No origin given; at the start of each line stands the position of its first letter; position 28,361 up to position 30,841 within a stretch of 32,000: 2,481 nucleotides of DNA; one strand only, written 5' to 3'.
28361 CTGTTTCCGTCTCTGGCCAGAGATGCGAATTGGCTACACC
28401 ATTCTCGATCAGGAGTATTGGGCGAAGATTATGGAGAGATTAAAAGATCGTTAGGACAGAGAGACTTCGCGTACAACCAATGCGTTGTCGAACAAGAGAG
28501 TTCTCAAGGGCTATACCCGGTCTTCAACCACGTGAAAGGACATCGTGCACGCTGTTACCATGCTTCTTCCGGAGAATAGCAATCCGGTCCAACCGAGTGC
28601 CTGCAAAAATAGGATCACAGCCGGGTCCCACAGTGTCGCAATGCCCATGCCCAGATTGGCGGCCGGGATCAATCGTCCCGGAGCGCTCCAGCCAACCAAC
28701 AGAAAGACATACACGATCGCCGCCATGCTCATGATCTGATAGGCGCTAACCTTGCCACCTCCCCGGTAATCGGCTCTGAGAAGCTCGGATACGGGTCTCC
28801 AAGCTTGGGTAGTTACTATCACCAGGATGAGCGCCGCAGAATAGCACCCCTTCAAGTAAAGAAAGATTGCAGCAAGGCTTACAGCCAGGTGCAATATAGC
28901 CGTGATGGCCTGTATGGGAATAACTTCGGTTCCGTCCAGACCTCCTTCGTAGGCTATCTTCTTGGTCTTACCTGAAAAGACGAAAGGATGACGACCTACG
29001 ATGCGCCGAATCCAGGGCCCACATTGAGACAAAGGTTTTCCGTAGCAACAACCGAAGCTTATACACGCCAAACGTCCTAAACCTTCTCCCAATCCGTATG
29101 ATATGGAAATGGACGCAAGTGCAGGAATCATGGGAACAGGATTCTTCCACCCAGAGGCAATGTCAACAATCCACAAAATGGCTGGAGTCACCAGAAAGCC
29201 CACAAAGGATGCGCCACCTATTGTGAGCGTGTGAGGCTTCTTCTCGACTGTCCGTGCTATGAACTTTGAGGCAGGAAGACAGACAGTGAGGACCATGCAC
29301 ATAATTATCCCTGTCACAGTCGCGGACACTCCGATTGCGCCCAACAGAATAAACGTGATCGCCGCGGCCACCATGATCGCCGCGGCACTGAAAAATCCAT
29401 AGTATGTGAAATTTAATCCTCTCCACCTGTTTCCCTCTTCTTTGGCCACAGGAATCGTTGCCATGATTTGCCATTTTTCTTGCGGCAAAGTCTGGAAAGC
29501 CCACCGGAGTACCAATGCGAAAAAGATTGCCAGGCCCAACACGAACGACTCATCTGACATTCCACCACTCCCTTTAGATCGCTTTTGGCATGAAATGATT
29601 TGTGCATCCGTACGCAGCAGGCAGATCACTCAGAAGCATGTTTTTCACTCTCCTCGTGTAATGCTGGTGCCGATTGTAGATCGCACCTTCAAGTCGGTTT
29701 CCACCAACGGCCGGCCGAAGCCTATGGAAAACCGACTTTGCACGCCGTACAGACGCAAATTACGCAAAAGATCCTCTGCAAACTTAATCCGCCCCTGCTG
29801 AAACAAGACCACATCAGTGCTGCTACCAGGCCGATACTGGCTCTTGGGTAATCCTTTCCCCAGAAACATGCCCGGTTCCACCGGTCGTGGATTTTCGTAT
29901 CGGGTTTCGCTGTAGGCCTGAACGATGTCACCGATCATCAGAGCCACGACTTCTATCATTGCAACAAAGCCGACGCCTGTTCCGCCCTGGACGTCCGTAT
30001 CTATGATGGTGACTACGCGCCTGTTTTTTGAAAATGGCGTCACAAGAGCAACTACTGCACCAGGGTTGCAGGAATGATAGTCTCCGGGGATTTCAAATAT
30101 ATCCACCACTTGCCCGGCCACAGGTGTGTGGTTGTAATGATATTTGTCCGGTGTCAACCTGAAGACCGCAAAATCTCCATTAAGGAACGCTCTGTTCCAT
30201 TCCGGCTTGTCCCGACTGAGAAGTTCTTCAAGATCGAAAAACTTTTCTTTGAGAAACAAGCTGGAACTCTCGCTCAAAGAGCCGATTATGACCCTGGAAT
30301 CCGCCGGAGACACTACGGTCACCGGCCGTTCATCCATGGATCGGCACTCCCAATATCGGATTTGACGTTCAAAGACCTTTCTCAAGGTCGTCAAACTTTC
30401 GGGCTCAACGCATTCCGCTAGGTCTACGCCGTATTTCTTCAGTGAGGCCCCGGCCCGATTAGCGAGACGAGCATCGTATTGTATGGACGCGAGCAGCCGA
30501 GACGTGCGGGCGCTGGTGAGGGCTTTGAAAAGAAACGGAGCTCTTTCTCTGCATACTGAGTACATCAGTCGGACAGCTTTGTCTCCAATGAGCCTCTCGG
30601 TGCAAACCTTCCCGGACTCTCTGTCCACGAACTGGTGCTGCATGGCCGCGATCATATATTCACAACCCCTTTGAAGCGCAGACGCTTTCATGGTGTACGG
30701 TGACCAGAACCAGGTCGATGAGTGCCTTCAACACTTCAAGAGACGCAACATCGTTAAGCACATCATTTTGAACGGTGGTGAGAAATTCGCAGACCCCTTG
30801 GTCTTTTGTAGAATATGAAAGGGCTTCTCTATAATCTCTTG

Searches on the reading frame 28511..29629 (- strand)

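Call 60: search_protein_families(library=pfam, proteins=[window:28511-29629:-], max_evalue=0.01)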
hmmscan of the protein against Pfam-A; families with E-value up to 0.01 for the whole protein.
window:28511-29629:- (372 aa): 1 family
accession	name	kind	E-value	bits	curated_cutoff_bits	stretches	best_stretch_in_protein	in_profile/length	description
PF01790.23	LGT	-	2.4e-05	24.2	24.9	1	72-312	9-238/240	Prolipoprotein diacylglyceryl transferase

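Call 76: search_protein_families(library=ncbifam, proteins=[window:28511-29629:-], max_evalue=0.00001)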
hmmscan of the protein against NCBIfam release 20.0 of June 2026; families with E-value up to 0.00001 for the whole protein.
window:28511-29629:- (372 aa): 0 families

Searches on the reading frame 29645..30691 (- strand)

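Call 60: search_protein_families(library=pfam, proteins=[window:29645-30691:-], max_evalue=0.01)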
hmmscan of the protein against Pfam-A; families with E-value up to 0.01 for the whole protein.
window:29645-30691:- (348 aa): 1 family
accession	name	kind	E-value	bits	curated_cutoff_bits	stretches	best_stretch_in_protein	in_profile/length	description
PF02666.20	PS_Dcarbxylase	-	3.8e-36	125.1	22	1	105-309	3-184/198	Phosphatidylserine decarboxylase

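Call 76: search_protein_families(library=ncbifam, proteins=[window:29645-30691:-], max_evalue=0.00001)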
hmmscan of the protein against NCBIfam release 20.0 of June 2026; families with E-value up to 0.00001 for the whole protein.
window:29645-30691:- (348 aa): 4 families
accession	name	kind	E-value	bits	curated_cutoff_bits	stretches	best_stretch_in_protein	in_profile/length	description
NF001941.0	PRK00723.1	equivalog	2.8e-33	115.5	371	1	20-314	3-279/297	phosphatidylserine decarboxylase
TIGR00163.1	PS_decarb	equivalog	4.3e-22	78.4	111.75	1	99-308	11-227/243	archaetidylserine decarboxylase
NF002853.0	PRK03140.1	equivalog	1.2e-19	70.7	307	1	85-265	40-213/262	phosphatidylserine decarboxylase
NF003038.0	PRK03934.1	equivalog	5e-18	64.9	285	1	84-262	32-202/267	phosphatidylserine decarboxylase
